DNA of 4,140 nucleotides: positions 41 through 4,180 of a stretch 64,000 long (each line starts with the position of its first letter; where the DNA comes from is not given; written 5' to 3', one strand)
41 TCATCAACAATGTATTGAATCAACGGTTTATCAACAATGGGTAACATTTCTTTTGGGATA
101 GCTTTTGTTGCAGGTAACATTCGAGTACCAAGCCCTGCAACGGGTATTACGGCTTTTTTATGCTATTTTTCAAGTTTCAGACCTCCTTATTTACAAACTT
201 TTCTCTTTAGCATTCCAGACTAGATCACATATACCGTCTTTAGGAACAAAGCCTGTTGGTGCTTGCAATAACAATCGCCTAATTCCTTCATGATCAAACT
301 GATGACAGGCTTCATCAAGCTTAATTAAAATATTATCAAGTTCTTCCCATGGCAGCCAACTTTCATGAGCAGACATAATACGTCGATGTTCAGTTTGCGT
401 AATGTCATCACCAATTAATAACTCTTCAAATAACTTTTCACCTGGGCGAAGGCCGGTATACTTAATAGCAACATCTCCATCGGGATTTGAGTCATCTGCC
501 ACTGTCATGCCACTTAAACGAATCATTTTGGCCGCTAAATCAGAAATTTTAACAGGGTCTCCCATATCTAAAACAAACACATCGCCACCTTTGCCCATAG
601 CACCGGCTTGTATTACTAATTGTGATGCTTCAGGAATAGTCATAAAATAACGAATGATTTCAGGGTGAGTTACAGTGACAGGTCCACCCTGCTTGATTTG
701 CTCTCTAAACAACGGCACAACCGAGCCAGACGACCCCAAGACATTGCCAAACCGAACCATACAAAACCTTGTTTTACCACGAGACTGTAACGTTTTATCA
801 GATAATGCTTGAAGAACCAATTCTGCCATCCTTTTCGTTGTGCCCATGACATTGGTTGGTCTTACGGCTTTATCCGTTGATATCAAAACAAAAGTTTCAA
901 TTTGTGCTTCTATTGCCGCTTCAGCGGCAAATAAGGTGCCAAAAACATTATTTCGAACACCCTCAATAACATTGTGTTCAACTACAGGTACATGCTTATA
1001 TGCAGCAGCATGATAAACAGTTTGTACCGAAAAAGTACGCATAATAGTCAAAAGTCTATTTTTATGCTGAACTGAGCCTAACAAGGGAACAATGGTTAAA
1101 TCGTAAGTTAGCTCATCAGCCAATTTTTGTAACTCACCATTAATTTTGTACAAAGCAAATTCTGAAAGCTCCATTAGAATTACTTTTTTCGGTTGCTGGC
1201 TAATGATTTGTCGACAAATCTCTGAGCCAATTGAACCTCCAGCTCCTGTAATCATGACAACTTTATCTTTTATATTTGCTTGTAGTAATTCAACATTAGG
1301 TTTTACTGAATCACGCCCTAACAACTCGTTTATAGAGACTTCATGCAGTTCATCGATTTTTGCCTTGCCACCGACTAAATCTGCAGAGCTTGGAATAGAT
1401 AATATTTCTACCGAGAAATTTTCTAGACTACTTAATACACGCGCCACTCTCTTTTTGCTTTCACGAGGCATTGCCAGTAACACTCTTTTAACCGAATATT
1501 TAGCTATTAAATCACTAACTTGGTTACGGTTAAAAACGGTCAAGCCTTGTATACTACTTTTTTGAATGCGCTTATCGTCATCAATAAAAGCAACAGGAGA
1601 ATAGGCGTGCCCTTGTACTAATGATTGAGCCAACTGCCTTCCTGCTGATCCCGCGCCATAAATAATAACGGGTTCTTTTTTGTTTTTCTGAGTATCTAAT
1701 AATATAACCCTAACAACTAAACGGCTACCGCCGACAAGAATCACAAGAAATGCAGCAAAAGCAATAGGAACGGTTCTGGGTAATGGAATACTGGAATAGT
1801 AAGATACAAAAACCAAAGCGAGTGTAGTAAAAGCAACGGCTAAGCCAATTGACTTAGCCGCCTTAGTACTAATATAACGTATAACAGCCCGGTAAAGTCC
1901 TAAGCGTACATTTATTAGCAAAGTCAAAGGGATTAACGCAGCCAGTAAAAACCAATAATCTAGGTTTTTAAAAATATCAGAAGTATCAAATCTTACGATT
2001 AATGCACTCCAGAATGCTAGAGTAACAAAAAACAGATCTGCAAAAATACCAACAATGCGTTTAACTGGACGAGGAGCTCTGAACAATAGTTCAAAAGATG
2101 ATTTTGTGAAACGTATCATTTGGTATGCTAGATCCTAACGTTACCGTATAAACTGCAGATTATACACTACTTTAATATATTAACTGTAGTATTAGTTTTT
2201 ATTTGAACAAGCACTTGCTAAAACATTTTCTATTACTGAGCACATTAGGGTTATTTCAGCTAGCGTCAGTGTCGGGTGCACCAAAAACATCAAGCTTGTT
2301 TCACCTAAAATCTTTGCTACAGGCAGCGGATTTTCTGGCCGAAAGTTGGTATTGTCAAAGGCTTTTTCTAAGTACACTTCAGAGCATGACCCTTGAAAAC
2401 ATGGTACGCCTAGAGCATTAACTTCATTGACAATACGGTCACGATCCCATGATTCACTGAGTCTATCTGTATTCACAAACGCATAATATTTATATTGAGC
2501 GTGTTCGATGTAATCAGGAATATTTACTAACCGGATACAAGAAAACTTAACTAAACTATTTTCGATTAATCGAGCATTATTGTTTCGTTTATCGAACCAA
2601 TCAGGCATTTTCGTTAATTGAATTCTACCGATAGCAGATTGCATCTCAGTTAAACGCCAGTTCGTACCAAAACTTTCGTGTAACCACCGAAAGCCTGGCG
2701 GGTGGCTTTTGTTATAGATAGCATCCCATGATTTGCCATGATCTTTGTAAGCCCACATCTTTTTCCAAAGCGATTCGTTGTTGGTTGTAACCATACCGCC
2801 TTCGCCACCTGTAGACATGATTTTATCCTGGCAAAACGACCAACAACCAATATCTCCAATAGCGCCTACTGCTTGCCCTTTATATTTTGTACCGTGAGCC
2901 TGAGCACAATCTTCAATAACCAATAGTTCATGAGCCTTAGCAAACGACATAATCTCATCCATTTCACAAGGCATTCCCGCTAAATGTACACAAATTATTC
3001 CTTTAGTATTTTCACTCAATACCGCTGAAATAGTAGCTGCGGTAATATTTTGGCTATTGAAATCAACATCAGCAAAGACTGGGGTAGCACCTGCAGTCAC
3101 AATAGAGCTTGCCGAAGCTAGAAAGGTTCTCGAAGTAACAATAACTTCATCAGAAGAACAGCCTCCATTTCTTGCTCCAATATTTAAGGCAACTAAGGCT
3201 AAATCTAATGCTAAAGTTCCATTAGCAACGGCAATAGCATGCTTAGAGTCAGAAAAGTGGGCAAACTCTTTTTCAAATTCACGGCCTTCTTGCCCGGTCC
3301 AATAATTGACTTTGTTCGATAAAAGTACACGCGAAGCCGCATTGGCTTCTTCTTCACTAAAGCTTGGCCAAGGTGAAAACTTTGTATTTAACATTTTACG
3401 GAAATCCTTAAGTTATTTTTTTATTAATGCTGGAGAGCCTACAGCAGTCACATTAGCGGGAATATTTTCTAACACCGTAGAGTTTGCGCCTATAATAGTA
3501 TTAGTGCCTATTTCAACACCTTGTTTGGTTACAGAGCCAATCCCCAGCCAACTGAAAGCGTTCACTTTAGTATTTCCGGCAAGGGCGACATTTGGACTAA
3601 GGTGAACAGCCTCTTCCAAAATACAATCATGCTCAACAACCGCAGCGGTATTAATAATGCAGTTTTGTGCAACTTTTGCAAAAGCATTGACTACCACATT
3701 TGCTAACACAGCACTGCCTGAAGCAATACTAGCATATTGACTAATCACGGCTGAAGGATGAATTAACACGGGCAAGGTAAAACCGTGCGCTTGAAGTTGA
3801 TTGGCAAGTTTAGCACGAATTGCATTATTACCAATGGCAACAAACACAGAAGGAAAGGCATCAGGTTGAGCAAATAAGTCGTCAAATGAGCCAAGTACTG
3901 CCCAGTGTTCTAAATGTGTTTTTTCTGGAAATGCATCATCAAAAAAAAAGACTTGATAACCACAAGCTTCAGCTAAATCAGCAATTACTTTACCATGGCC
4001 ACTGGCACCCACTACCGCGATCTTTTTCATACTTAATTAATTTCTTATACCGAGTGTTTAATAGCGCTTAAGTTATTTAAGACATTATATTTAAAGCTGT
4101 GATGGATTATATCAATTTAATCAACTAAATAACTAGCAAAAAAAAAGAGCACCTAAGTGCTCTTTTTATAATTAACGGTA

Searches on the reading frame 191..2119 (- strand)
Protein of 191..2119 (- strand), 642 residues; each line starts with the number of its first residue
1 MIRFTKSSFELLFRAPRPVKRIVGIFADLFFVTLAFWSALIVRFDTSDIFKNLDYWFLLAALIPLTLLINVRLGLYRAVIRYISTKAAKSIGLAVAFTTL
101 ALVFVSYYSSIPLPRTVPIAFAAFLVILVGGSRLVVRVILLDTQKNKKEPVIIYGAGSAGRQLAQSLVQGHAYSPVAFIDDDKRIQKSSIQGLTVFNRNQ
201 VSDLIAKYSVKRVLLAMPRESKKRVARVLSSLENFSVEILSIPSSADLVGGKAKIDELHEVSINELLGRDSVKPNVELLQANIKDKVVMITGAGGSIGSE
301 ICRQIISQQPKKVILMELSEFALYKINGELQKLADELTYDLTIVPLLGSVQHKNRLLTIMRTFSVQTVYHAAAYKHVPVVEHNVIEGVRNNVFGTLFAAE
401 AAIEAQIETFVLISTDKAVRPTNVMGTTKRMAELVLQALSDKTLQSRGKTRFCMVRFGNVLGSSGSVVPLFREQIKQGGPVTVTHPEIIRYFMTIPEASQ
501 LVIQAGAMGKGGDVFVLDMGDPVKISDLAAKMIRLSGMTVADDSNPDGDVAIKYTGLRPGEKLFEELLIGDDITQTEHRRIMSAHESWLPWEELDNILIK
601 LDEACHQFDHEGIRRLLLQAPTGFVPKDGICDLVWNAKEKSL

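Call 4: search_protein_families(library=pfam, proteins=[window:191-2119:-], max_evalue=0.01)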
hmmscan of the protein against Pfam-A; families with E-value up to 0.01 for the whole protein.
window:191-2119:- (642 aa): 10 families
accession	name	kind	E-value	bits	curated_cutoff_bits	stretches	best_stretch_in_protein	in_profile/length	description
PF02719.21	Polysacc_synt_2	-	9.9e-126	419.3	20.2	1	288-585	1-292/293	Polysaccharide biosynthesis protein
PF01370.27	Epimerase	-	8.8e-15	55.2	20.9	1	288-485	1-203/240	NAD dependent epimerase/dehydratase family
PF13727.12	CoA_binding_3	-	1.3e-14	55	25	1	90-243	20-175/175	CoA-binding domain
PF16363.11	GDP_Man_Dehyd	-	2.8e-09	37.3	27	1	289-416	1-130/332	GDP-mannose 4,6 dehydratase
PF01073.25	3Beta_HSD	-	4.6e-07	29.6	22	1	290-421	2-122/280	3-beta hydroxysteroid dehydrogenase/isomerase family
PF04321.23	RmlD_sub_bind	-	8.3e-07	28.8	27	1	288-417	3-103/287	RmlD substrate binding domain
PF02254.24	TrkA_N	-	7.6e-05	23.4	23.8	1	151-199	1-48/116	TrkA-N domain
PF00106.31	adh_short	-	0.00031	20.7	26.6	1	286-339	1-56/195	short chain dehydrogenase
PF17836.7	PglD_N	-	0.0019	19.2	23.4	0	151-199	2-47/78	PglD N-terminal domain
PF07993.18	NAD_binding_4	-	0.0039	16.8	20.1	0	290-423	1-144/258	Male sterility protein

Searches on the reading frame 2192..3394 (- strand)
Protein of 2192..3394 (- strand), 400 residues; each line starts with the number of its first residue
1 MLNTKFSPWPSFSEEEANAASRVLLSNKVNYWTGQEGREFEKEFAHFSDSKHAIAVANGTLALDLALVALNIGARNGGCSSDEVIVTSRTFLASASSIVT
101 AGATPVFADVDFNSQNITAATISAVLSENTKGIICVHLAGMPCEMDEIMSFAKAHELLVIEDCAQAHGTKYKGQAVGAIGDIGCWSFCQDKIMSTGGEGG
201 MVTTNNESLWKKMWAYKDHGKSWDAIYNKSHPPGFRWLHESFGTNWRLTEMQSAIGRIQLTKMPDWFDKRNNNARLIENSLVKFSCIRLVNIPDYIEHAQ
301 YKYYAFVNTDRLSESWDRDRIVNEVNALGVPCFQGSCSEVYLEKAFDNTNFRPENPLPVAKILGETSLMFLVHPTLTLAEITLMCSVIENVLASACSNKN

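Call 4: search_protein_families(library=pfam, proteins=[window:2192-3394:-], max_evalue=0.01)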
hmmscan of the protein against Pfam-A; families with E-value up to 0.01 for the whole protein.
window:2192-3394:- (400 aa): 1 family
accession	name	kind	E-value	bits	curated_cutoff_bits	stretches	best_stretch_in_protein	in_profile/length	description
PF01041.23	DegT_DnrJ_EryC1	-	1.8e-87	294.3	19.8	1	13-386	4-357/360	DegT/DnrJ/EryC1/StrS aminotransferase family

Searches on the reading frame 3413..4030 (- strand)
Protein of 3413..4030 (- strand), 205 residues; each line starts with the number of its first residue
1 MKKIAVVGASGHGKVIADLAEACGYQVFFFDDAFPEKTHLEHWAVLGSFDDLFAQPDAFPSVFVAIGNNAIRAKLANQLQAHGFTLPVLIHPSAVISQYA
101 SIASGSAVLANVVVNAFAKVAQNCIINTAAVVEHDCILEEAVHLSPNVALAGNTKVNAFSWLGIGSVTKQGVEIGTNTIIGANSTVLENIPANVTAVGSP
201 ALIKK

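Call 4: search_protein_families(library=pfam, proteins=[window:3413-4030:-], max_evalue=0.01)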
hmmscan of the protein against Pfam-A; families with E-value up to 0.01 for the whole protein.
window:3413-4030:- (205 aa): 4 families
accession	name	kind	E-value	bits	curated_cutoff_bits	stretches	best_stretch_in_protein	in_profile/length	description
PF17836.7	PglD_N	-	5.1e-20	72.3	23.4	1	3-79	1-78/78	PglD N-terminal domain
PF00132.30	Hexapep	-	4.4e-12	45.6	27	1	153-186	1-34/36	Bacterial transferase hexapeptide (six repeats)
PF25084.1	LbH_EIF2B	-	0.00059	20.3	54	0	101-155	52-104/105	EIF2B subunit epsilon LbH domain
PF25087.1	GMPPB_C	-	0.00085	19.4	39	0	109-168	2-60/110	GMPPB C-terminal domain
